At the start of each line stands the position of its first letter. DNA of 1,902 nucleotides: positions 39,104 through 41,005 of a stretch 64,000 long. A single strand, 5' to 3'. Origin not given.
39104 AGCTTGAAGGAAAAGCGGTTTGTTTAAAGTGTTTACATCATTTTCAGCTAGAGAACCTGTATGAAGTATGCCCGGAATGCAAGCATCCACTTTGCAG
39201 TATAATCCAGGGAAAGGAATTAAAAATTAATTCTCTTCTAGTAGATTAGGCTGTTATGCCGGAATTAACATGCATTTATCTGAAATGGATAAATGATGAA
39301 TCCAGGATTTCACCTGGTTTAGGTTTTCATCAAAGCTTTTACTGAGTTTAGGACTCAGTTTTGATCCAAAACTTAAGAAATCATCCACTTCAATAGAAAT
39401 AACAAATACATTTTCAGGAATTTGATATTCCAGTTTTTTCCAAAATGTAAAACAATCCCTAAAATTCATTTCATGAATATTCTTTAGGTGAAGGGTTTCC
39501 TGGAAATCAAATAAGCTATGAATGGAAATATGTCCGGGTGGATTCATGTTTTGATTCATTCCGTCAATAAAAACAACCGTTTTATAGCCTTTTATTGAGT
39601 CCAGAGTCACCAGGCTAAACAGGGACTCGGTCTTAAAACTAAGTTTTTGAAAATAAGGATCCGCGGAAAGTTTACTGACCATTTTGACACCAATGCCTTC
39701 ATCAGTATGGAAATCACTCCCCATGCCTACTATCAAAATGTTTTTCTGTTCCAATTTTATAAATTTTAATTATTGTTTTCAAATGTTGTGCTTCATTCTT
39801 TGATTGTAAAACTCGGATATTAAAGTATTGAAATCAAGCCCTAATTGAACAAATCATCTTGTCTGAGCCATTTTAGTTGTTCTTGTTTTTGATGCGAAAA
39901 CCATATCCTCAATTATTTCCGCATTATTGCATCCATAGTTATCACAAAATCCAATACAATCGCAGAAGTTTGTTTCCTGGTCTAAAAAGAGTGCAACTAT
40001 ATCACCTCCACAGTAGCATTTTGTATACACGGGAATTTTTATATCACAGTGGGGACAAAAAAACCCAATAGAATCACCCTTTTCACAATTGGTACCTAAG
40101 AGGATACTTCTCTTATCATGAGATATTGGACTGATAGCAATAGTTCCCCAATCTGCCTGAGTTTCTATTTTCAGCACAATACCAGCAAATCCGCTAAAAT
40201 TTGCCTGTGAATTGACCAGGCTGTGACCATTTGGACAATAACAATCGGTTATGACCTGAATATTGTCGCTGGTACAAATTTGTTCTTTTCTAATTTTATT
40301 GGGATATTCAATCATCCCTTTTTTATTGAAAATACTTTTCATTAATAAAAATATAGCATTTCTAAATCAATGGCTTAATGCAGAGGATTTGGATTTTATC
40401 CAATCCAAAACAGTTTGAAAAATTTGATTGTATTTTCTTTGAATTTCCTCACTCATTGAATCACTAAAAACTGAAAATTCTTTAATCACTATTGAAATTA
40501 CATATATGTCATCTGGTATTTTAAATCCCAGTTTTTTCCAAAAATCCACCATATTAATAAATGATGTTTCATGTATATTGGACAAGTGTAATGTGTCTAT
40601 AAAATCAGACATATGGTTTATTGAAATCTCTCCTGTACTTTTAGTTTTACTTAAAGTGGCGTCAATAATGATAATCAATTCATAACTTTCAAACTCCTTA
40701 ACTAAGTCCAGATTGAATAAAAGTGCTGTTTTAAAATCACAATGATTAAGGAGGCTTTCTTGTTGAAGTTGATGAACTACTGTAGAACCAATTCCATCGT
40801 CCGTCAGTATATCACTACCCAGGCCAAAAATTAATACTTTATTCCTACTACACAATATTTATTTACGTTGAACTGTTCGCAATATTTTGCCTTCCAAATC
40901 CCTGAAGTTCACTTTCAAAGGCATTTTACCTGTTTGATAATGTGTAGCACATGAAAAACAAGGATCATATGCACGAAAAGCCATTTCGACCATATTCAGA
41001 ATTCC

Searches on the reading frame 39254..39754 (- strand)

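Call 3: search_protein_families(library=pfam, proteins=[window:39254-39754:-], max_evalue=0.01)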
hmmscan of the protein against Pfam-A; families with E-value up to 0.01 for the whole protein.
window:39254-39754:- (166 aa): 1 family
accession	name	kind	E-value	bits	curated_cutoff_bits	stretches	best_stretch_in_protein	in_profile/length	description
PF01750.23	HycI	-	0.0078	16.5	23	0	51-148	30-127/130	Hydrogenase maturation protease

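Call 4: search_protein_families(library=ncbifam, proteins=[window:39254-39754:-], max_evalue=0.01)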
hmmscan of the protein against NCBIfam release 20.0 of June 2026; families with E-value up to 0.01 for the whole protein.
window:39254-39754:- (166 aa): 6 families
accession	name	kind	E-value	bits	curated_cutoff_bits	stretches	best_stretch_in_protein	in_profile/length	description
TIGR00072.1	hydrog_prot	superfamily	9.1e-17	61.4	47.45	1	7-151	1-144/145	hydrogenase maturation protease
NF045519.1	NiFeSe_H2_mat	exception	2.4e-10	40.4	190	1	4-155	1-150/152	NiFeSe hydrogenase maturation protease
TIGR00140.1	hupD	subfamily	2e-09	37.5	151.8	1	6-150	1-145/151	HyaD/HybD family hydrogenase maturation endopeptidase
NF007777.0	PRK10466.1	equivalog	3.8e-05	23.5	190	1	5-156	2-153/164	HyaD/HybD family hydrogenase maturation endopeptidase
TIGR00130.1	frhD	equivalog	0.00038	20.6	134.95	1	3-102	2-104/153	coenzyme F420-reducing hydrogenase, FrhD protein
TIGR00142.1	hycI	equivalog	0.0018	18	119.1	1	7-154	2-144/146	hydrogenase maturation peptidase HycI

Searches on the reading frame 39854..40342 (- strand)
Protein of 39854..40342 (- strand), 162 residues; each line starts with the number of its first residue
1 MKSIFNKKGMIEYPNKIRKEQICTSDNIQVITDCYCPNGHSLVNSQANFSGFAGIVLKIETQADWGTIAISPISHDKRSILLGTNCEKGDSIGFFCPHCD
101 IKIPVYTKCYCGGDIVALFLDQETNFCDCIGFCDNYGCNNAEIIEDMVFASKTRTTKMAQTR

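Call 3: search_protein_families(library=pfam, proteins=[window:39854-40342:-], max_evalue=0.01)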
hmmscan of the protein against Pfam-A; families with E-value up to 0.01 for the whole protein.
window:39854-40342:- (162 aa): 0 families

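Call 4: search_protein_families(library=ncbifam, proteins=[window:39854-40342:-], max_evalue=0.01)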
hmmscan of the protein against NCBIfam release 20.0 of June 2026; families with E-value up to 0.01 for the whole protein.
window:39854-40342:- (162 aa): 0 families

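Call 76: search_solved_structures(query=A3, max_evalue=1)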
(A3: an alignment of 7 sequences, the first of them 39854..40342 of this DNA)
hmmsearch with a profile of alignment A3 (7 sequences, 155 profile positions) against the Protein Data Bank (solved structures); distinct sequences matched with E-value up to 1: 3.
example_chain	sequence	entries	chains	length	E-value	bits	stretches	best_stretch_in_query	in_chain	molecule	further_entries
2jne_A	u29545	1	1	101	0.14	15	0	83-109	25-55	Hypothetical protein yfgJ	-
6ydh_A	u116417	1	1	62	0.36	13.6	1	72-112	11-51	DUF1610 domain-containing protein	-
2jrp_A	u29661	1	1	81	0.4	13.4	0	30-44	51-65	Putative cytoplasmic protein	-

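Call 77: find_homologous_proteins(query=window:39854-40342:-, max_evalue=0.001)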
Query window:39854-40342:- (162 aa): 10 proteins with E <= 0.001 among 20 candidates.
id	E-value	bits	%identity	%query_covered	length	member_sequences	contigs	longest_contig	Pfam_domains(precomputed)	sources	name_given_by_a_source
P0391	4.5e-102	357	100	94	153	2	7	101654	-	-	-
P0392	1.2e-38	150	47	87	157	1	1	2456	-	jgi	jgi:hypothetical protein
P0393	1.6e-36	143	45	87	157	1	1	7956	-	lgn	-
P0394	2.1e-36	143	41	94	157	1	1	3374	-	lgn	-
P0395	2.2e-36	143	44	87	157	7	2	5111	-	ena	-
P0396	2.5e-36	143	45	86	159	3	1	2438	-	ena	-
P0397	1.6e-33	134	43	87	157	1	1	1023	-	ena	-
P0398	1.2e-32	131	44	86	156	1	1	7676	-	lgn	-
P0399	4.2e-27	113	40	86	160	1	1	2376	-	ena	-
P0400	2.2e-23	101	35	86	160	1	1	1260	-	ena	-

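Call 82: predict_structure(alignment_id=A4)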
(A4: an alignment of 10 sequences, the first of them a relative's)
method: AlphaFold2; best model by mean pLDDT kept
length: 153 residues; sequences in the alignment: 10
mean_pLDDT: 77.7   pTM: 0.73
mean pLDDT of the five models: 77.7, 51.1, 51.1, 51.1, 48.5
residues with pLDDT >= 90: 56; 70-90: 55; 50-70: 15; < 50: 27
segments of 3 or more residues with pLDDT < 50: 1-6, 133-153
pLDDT, mean of each block of 10 residues (from residue 1): 47 64 92 92 92 92 83 88 95 92 89 85 85 45 37 30
secondary structure, 60 per line:
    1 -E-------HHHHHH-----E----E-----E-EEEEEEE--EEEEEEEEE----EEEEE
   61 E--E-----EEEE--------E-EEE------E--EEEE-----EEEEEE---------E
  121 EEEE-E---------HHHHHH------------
elements in order: H10-15 E34-40 E43-51 E56-61 E70-73 E84-86 E96-99 E105-110 E120-124 H136-141

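Call 84: fold_search(model_id=the predicted structure, library=pdb)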
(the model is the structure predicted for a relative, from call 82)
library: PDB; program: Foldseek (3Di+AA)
matches with E <= 10: 194; with E <= 0.001: 0
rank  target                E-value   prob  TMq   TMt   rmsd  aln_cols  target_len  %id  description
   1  8fvy_E                3.6e-01  0.05  0.15  0.11  11.9       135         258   16  40S subunit of the Giardia lamblia 80S ribosome (released 2024-01-24)
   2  7pwo_E1               3.8e-01  0.04  0.14  0.11  11.8       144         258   12  Cryo-EM structure of Giardia lamblia ribosome at 2.75 A resolution (released 2022-04-20)
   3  8ove_A1               4.5e-01  0.04  0.14  0.10  11.9       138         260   12  CRYO-EM STRUCTURE OF TRYPANOSOMA BRUCEI PROCYCLIC FORM 80S RIBOSOME : TB11CS6H1 snoRNA mutant (released 2023-11-29)
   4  5e24_F                4.8e-01  0.03  0.14  0.06  15.3       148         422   10  Structure of the Su(H)-Hairless-DNA Repressor Complex (released 2016-06-15)
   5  6ybw_C                6.1e-01  0.03  0.13  0.11  11.0       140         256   11  Structure of a human 48S translational initiation complex - 40S body (released 2020-09-16)
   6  6zon_q                6.8e-01  0.04  0.15  0.11  11.0       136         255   10  SARS-CoV-2 Nsp1 bound to a human 43S preinitiation ribosome complex - state 1 (released 2020-07-29)
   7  6y57_SE               6.8e-01  0.03  0.16  0.13  11.7       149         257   13  Structure of human ribosome in hybrid-PRE state (released 2020-04-15)
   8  7qix_G                6.8e-01  0.03  0.13  0.10  10.4       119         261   12  Specific features and methylation sites of a plant ribosome. 40S body ribosomal subunit. (released 2022-06-15)
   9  5tzs_5                7.7e-01  0.03  0.15  0.11  13.0       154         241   13  Architecture of the yeast small subunit processome (released 2016-12-21)
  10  6zqd_DE               7.7e-01  0.03  0.14  0.12  11.9       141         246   11  Cryo-EM structure of the 90S pre-ribosome from Saccharomyces cerevisiae, state Post-A1 (released 2020-09-23)
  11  7oya_E2               7.7e-01  0.03  0.15  0.12  11.0       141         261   13  Cryo-EM structure of the 1 hpf zebrafish embryo 80S ribosome (released 2022-07-13)
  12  4uje_BE               7.7e-01  0.02  0.14  0.10  12.4       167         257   12  Regulation of the mammalian elongation cycle by 40S subunit rolling: a eukaryotic-specific ribosome rearrangement (released 2014-07-16)
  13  1yln                  9.2e-01  0.16  0.22  0.16   5.8        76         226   14  The Crystal Structure of the Protein of Unknown Function VCA0042 from Vibrio cholerae O1 (released 2005-03-08)
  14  9gsx_Z                9.2e-01  0.04  0.15  0.05  14.8       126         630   13  Campylobacter hook-filament junction-cap complex (released 2025-04-09)
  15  3j6x_S4               9.2e-01  0.03  0.15  0.11  10.7       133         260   12  S. cerevisiae 80S ribosome bound with Taura syndrome virus (TSV) IRES, 5 degree rotation (Class II) (released 2014-06-11)
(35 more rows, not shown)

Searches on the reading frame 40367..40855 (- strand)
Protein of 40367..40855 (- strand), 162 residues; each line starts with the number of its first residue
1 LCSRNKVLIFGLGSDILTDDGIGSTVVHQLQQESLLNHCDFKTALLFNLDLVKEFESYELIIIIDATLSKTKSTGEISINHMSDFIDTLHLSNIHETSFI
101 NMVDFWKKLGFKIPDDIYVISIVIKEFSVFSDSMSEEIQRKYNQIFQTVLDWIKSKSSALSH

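Call 3: search_protein_families(library=pfam, proteins=[window:40367-40855:-], max_evalue=0.01)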
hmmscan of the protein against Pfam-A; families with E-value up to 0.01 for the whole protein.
window:40367-40855:- (162 aa): 2 families
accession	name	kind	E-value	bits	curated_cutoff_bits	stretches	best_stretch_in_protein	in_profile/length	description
PF01750.23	HycI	-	1.6e-07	31.7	23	1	49-151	27-129/130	Hydrogenase maturation protease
PF06866.16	DUF1256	-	0.0054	16.6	27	0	7-111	28-143/164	Protein of unknown function (DUF1256)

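Call 4: search_protein_families(library=ncbifam, proteins=[window:40367-40855:-], max_evalue=0.01)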
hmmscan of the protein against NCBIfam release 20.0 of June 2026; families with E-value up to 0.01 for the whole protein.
window:40367-40855:- (162 aa): 7 families
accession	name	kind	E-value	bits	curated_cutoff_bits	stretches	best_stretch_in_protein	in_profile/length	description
TIGR00072.1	hydrog_prot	superfamily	3.1e-20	72.6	47.45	1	8-153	1-145/145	hydrogenase maturation protease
NF045519.1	NiFeSe_H2_mat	exception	9.8e-13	48.2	190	1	5-153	1-147/152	NiFeSe hydrogenase maturation protease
TIGR00140.1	hupD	subfamily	6.6e-11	42.4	151.8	1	7-154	1-148/151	HyaD/HybD family hydrogenase maturation endopeptidase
NF007777.0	PRK10466.1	equivalog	1.2e-08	34.9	190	1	6-94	2-90/164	HyaD/HybD family hydrogenase maturation endopeptidase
TIGR00142.1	hycI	equivalog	4.6e-07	29.7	119.1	1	8-154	2-143/146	hydrogenase maturation peptidase HycI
TIGR00130.1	frhD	equivalog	3.3e-05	24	134.95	1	5-152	3-150/153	coenzyme F420-reducing hydrogenase, FrhD protein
TIGR02841.1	spore_YyaC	equivalog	0.0031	17.6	84.9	0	7-82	3-86/140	spore protease YyaC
